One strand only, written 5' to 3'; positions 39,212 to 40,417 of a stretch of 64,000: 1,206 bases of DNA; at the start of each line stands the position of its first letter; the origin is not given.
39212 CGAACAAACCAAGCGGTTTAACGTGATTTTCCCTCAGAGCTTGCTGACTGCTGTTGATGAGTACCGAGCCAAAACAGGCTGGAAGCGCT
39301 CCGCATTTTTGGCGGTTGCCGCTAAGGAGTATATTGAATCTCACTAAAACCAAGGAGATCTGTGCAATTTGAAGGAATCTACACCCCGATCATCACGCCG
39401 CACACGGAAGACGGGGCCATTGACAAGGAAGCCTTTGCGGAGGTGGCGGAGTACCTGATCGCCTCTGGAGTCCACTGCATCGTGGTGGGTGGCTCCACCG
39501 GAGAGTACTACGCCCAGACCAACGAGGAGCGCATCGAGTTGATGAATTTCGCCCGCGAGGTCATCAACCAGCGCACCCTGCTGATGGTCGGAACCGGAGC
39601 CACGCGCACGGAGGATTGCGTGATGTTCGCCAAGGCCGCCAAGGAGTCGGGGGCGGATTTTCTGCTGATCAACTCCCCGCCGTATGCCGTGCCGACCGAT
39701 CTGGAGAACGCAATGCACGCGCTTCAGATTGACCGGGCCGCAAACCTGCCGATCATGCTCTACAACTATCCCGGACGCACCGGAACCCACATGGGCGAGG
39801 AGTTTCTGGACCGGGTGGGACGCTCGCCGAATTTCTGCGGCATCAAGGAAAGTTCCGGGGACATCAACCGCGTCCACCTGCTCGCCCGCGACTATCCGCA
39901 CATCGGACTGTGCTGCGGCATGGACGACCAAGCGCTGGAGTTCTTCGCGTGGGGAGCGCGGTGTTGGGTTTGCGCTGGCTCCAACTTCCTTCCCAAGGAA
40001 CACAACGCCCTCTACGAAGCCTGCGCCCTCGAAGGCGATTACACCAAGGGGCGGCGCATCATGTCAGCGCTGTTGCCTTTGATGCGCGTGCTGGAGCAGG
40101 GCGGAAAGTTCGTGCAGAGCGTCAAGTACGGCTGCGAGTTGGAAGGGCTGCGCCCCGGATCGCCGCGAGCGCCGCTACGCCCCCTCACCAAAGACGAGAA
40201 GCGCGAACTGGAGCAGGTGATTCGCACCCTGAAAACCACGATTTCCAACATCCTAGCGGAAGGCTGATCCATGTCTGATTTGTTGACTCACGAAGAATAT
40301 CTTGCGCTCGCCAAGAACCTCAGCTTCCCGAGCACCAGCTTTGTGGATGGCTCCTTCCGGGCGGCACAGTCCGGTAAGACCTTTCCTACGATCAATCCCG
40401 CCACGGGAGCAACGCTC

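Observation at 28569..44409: Catabolic island 2 around a second MttB paralogue: Dpp-type ABC importer, racemase-superfamily enzyme, tandem SDRs, DapA-family lyase, ALDH, PuuB-like FAD oxidase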

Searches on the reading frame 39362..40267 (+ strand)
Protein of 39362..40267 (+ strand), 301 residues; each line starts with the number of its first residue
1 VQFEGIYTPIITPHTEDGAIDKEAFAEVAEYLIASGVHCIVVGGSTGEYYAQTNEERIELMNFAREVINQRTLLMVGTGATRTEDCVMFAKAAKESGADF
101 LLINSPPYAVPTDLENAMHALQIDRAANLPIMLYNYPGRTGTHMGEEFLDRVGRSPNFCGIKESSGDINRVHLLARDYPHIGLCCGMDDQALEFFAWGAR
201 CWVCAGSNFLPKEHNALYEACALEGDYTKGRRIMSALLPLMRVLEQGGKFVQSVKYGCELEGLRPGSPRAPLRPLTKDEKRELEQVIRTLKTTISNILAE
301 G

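Call 4: search_protein_families(library=pfam, proteins=[window:39362-40267:+])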
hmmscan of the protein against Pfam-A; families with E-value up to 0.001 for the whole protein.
window:39362-40267:+ (301 aa): 1 family
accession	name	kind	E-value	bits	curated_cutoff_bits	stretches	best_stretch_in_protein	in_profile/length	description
PF00701.28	DHDPS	-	3.8e-57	193.7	22.1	1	3-288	2-287/289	Dihydrodipicolinate synthetase family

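Call 5: search_protein_families(library=ncbifam, proteins=[window:39362-40267:+], max_evalue=0.00001)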
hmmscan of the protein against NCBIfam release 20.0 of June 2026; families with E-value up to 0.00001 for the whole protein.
window:39362-40267:+ (301 aa): 7 families
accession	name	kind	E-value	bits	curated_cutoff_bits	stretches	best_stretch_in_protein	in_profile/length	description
TIGR00674.1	dapA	equivalog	3.7e-54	183.5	206.15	1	6-289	2-285/286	4-hydroxy-tetrahydrodipicolinate synthase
TIGR02313.1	HpaI-NOT-DapA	exception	1.9e-41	141.8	396.7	1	4-283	2-282/294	2,4-dihydroxyhept-2-ene-1,7-dioic acid aldolase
NF002958.0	PRK03620.1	subfamily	2e-34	118.8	278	1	5-293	13-302/307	5-dehydro-4-deoxyglucarate dehydratase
NF040954.1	Arch_KDGaldase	equivalog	4.2e-33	114.9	390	1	6-295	3-286/288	bifunctional 2-dehydro-3-deoxy-phosphogluconate/2-dehydro-3-deoxy-6-phosphogalactonate aldolase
TIGR03249.1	KdgD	equivalog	6.9e-32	110.7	373.95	1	4-289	10-297/299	5-dehydro-4-deoxyglucarate dehydratase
NF003164.0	PRK04147.1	equivalog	2e-31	109.4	281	1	2-290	3-290/294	N-acetylneuraminate lyase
TIGR00683.1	nanA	equivalog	7.3e-27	94.4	382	1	4-291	2-289/293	N-acetylneuraminate lyase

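Call 25: search_solved_structures(query=window:39362-40267:+, max_evalue=1e-20)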
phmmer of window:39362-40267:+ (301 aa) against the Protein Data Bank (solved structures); distinct sequences matched with E-value up to 1e-20: 95 (the best 60 are shown).
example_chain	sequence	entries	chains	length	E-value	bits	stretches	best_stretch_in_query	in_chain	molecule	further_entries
6t3t_B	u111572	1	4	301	1.7e-36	129.4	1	1-289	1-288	4-hydroxy-tetrahydrodipicolinate synthase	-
3na8_A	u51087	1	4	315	1.8e-36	129.3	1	4-290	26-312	putative dihydrodipicolinate synthetase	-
3cpr_A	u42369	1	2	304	6.9e-36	127.4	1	6-283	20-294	Dihydrodipicolinate synthetase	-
6p90_A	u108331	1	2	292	2.2e-34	122.4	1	5-288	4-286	4-hydroxy-tetrahydrodipicolinate synthase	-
3pud_A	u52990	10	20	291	2.8e-34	122.1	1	4-286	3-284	Dihydrodipicolinate synthase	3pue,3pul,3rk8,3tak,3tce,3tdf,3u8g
3qze_A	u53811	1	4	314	3.5e-34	121.8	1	5-288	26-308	Dihydrodipicolinate synthase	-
3noe_A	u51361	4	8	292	3.7e-34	121.7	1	5-286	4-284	Dihydrodipicolinate synthase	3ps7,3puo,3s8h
2yxg_A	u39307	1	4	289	4.1e-34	121.5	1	3-290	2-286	Dihydrodipicolinate synthase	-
3hij_A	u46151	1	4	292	9.5e-34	120.3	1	3-290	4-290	Dihydrodipicolinate synthase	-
1xky_A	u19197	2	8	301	1.1e-33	120.2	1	3-290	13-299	dihydrodipicolinate synthase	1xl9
4nq1_A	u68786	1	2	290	1.1e-32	116.8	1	3-291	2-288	4-hydroxy-tetrahydrodipicolinate synthase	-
4i7u_A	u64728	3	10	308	2e-32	116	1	2-259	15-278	Dihydrodipicolinate synthase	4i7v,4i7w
3si9_A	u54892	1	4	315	4.6e-32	114.8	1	3-286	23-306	Dihydrodipicolinate synthase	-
2vc6_A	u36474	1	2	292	1.6e-31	113.1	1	3-288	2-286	DIHYDRODIPICOLINATE SYNTHASE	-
2v8z_A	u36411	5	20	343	4.8e-31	111.5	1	3-292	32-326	YAGE | Probable 2-keto-3-deoxy-galactonate aldolase YagE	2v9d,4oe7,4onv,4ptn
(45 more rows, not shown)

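Call 48: search_dna_similar(query=window:39362-40267:+, collection=plasmids, mode=protein, max_rows=60, max_evalue=1e-20, rows=spread)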
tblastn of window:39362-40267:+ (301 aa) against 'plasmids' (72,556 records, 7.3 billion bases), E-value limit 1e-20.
Records with a match: 730; places in all: 992; records where one place covers at least 80% of the query: 720.
Best place of each record, by identity: 60-80% 190; <60% 540.
By first word of the organism name: Rhizobium 238; Sinorhizobium 120; Ralstonia 25; Agrobacterium 24; Burkholderia 16; Leisingera 14; Paracoccus 14; Streptomyces 14; Sulfitobacter 12; Bacillus 12; and 95 more.
By predicted mobility (MOB-suite, as given by PLSDB): non-mobilizable 410; conjugative 200; mobilizable 120.
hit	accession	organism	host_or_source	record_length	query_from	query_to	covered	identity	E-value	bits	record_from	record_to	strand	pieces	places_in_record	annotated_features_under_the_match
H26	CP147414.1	Cereibacter sphaeroides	-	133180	1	300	100%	71.3%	4e-145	457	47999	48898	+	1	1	dihydrodipicolinate synthase family protein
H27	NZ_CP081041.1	Leisingera sp. M527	-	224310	1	301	100%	67.8%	6e-136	431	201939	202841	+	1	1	dihydrodipicolinate synthase family protein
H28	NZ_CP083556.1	Leisingera sp. S132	-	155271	1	301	100%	66.4%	4e-134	426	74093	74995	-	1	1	dihydrodipicolinate synthase family protein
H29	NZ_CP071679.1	Rhizobium ruizarguesonis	lentil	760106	1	297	99%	65.7%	1e-128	410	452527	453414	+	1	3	dihydrodipicolinate synthase family protein | GntR family transcriptional regulator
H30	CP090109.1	Rhizobium leguminosarum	Trifolium ambiguum,Cell culture,Plant ...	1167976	1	297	99%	65.7%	8e-128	408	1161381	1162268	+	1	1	dihydrodipicolinate synthase family protein | GntR family transcriptional regulator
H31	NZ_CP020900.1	Rhizobium phaseoli Brasil 5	Phaseolus vulgaris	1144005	1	297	99%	65.7%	2e-127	407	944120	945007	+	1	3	record has no annotation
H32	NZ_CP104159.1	Rhizobium sp. CB3060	Leucaena leucocephala,cell culture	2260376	1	297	99%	65.3%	2e-128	410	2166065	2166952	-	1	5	record has no annotation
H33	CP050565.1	Rhizobium leguminosarum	Lathyrus sativus,cell culture,root ...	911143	1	297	99%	65.3%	5e-128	408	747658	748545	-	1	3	dihydrodipicolinate synthase family protein | GntR family transcriptional regulator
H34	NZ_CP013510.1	Rhizobium sp. N1341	Phaseolus vulgaris,Whole ...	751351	1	297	99%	65.3%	7e-128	408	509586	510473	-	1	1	dihydrodipicolinate synthase family protein | GntR family transcriptional regulator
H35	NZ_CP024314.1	Rhizobium sp. NXC24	Phaseolus vulgaris,cell culture,plant ...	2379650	1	297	99%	65.3%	6e-127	405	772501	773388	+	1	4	record has no annotation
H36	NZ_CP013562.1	Rhizobium phaseoli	Phaseolus vulgaris,Whole ...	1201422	1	297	99%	65.0%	8e-127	405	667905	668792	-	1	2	record has no annotation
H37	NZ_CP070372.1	Paracoccus methylovorus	whole organism,grassland soil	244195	1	299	99%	64.5%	1e-127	407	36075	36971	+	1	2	dihydrodipicolinate synthase family protein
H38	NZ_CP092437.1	Rhizobium sp. K102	Phaseolus vulgaris,Cell culture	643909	1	297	99%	64.6%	2e-126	404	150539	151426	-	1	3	dihydrodipicolinate synthase family protein | GntR family transcriptional regulator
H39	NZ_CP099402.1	Rhizobium sp. Pop5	Phaseolus vulgaris,Cell culture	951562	1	297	99%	64.0%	4e-126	403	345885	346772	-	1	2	dihydrodipicolinate synthase family protein | GntR family transcriptional regulator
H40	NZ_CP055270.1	Agrobacterium vitis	Vitis vinifera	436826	1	284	94%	66.2%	5e-123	394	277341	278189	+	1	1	dihydrodipicolinate synthase family protein | GntR family transcriptional regulator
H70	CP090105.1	Sinorhizobium meliloti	Medicago,Cell culture,Plant nodule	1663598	3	290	96%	28.8%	5e-24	108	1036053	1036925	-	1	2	dihydrodipicolinate synthase family protein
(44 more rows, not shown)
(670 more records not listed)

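Call 49: get_annotated_region(hit=H34, flank=12000)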
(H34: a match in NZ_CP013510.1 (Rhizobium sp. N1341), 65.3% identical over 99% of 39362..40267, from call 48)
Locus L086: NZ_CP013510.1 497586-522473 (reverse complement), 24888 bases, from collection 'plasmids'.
description: Rhizobium sp. N1341 plasmid pRspN1341e, complete sequence
organism: Rhizobium sp. N1341 (NCBI taxid 1703962)
taxonomy: Bacteria; Pseudomonadota; Alphaproteobacteria; Hyphomicrobiales; Rhizobiaceae; Rhizobium; Rhizobium sp. N1341
host: -; source: Phaseolus vulgaris,Whole organism,Legume-root nodule,legume-root nodule; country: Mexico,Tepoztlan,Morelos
typing (MOB-suite, as given by PLSDB): conjugative; relaxase MOBQ; mating-pair formation MPF_T
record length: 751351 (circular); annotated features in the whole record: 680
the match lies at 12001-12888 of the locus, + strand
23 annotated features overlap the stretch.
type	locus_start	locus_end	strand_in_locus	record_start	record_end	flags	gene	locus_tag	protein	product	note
CDS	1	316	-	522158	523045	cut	-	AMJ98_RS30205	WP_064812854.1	proline/glycine betaine ABC transporter permease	-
CDS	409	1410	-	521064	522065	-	-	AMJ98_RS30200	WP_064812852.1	ABC transporter substrate-binding protein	-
CDS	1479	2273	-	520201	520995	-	-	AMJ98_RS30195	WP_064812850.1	pyrroline-5-carboxylate reductase dimerization domain-containing protein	-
CDS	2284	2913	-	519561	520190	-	-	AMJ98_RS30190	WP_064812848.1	TetR/AcrR family transcriptional regulator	GO:0006355 - regulation of DNA-templated transcription [Evidence IEA]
CDS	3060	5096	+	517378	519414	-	-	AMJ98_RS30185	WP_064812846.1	NADH:flavin oxidoreductase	-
CDS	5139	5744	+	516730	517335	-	-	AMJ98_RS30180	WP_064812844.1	dimethylsulfoniopropionate lyase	-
CDS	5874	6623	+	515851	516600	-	-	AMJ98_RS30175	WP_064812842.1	electron transfer flavoprotein subunit beta/FixA family protein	-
CDS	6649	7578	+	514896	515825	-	-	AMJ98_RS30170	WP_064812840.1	electron transfer flavoprotein subunit alpha/FixB family protein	-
CDS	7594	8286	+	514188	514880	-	-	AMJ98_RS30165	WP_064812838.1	dimethylsulfonioproprionate lyase family protein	-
CDS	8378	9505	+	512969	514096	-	-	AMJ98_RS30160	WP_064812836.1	S-(hydroxymethyl)glutathione dehydrogenase/class III alcohol dehydrogenase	GO:0006113 - fermentation [Evidence IEA]; GO:0009404 - toxin metabolic process [Evidence IEA]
CDS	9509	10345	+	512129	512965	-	fghA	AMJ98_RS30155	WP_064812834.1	S-formylglutathione hydrolase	GO:0046292 - formaldehyde metabolic process [Evidence IEA]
CDS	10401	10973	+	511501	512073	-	gfa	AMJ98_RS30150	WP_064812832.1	S-(hydroxymethyl)glutathione synthase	GO:0046292 - formaldehyde metabolic process [Evidence IEA]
CDS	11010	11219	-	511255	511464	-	-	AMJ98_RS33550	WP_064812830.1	hypothetical protein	-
CDS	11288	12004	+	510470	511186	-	-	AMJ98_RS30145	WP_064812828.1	GntR family transcriptional regulator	-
CDS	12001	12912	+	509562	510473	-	-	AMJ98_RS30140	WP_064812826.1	dihydrodipicolinate synthase family protein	-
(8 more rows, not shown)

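Call 50: get_annotated_region(hit=H37, flank=16000)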
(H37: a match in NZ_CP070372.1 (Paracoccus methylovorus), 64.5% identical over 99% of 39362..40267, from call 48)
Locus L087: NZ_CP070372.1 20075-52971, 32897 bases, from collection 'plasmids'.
description: Paracoccus methylovorus strain H4-D09 plasmid p2, complete sequence
organism: Paracoccus methylovorus (NCBI taxid 2812658)
taxonomy: Bacteria; Pseudomonadota; Alphaproteobacteria; Rhodobacterales; Paracoccaceae; Paracoccus; Paracoccus methylovorus
host: -; source: whole organism,grassland soil; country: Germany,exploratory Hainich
typing (MOB-suite, as given by PLSDB): mobilizable; replicon rep_cluster_229; relaxase MOBP
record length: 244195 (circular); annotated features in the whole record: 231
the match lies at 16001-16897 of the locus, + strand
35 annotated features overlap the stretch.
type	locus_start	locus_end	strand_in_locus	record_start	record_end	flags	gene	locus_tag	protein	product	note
CDS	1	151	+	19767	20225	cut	-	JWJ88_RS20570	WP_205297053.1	hypothetical protein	-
CDS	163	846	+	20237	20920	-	-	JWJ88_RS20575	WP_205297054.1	ATP-binding cassette domain-containing protein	-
CDS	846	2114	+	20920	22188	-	-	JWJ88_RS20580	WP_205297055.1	FtsX-like permease family protein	-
CDS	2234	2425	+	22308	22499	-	-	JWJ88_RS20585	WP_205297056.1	LysR family transcriptional regulator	-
CDS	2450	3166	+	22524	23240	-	-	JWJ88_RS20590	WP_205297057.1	substrate binding domain-containing protein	-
CDS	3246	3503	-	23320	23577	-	-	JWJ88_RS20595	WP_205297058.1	hypothetical protein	-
CDS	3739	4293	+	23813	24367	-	-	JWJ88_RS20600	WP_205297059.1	helix-turn-helix transcriptional regulator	-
CDS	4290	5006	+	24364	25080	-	-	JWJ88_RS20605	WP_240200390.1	AzlC family ABC transporter permease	-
CDS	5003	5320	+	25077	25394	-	-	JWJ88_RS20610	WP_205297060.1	AzlD domain-containing protein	-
CDS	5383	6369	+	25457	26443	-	-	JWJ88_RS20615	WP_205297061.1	ABC transporter substrate-binding protein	-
CDS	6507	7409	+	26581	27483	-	-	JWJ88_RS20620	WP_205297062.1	dihydrodipicolinate synthase family protein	GO:0009436 - glyoxylate catabolic process [Evidence IEA]; GO:0071704 - organic substance metabolic process [Evidence ...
CDS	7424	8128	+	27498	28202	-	-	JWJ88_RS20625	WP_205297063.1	amino acid ABC transporter permease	GO:0006865 - amino acid transport [Evidence IEA]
CDS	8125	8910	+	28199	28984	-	-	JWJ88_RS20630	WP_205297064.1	amino acid ABC transporter ATP-binding protein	-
CDS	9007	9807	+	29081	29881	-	-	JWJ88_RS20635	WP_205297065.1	pyrroline-5-carboxylate reductase dimerization domain-containing protein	-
CDS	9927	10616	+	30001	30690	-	-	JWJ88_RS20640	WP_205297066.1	GntR family transcriptional regulator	-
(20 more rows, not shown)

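Call 84: get_annotated_region(hit=H70, flank=9000)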
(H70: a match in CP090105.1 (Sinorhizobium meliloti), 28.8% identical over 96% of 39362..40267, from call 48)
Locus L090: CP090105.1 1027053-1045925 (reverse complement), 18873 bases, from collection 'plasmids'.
description: Sinorhizobium meliloti strain Ak57 plasmid pSymA, complete sequence
organism: Sinorhizobium meliloti (NCBI taxid 382)
taxonomy: Bacteria; Pseudomonadota; Alphaproteobacteria; Hyphomicrobiales; Rhizobiaceae; Sinorhizobium; Sinorhizobium meliloti
host: -; source: Medicago,Cell culture,Plant nodule; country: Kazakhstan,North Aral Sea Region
typing (MOB-suite, as given by PLSDB): mobilizable; relaxase MOBQ
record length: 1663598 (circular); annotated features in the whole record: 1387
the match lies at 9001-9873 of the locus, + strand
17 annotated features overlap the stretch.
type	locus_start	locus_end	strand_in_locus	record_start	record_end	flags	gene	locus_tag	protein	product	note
CDS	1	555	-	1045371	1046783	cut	-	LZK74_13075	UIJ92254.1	sensor histidine kinase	-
CDS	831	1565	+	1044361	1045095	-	-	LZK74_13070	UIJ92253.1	hypothetical protein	-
CDS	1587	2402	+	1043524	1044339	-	-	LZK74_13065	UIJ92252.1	EAL domain-containing protein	-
CDS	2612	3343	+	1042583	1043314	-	-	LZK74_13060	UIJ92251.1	L,D-transpeptidase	-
CDS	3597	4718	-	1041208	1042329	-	-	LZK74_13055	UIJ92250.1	GNAT family N-acetyltransferase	-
CDS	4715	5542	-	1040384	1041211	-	-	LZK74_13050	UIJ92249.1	class I SAM-dependent methyltransferase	-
CDS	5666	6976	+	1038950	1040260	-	-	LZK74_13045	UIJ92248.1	lipopolysaccharide biosynthesis protein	-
CDS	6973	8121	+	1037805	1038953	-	-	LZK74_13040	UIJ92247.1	GNAT family N-acetyltransferase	-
CDS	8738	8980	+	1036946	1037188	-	-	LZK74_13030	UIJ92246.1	hypothetical protein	-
CDS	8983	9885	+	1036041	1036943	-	-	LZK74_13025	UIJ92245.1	dihydrodipicolinate synthase family protein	-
CDS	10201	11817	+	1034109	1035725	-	-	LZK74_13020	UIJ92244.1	GumC family protein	-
CDS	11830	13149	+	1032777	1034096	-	-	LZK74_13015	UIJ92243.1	O-antigen ligase family protein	-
CDS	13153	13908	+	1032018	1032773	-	-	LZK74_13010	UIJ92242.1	polysaccharide deacetylase family protein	-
CDS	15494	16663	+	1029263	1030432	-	-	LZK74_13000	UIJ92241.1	glycosyltransferase family 4 protein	-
CDS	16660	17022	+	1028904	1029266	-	-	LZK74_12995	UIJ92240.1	VanZ family protein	-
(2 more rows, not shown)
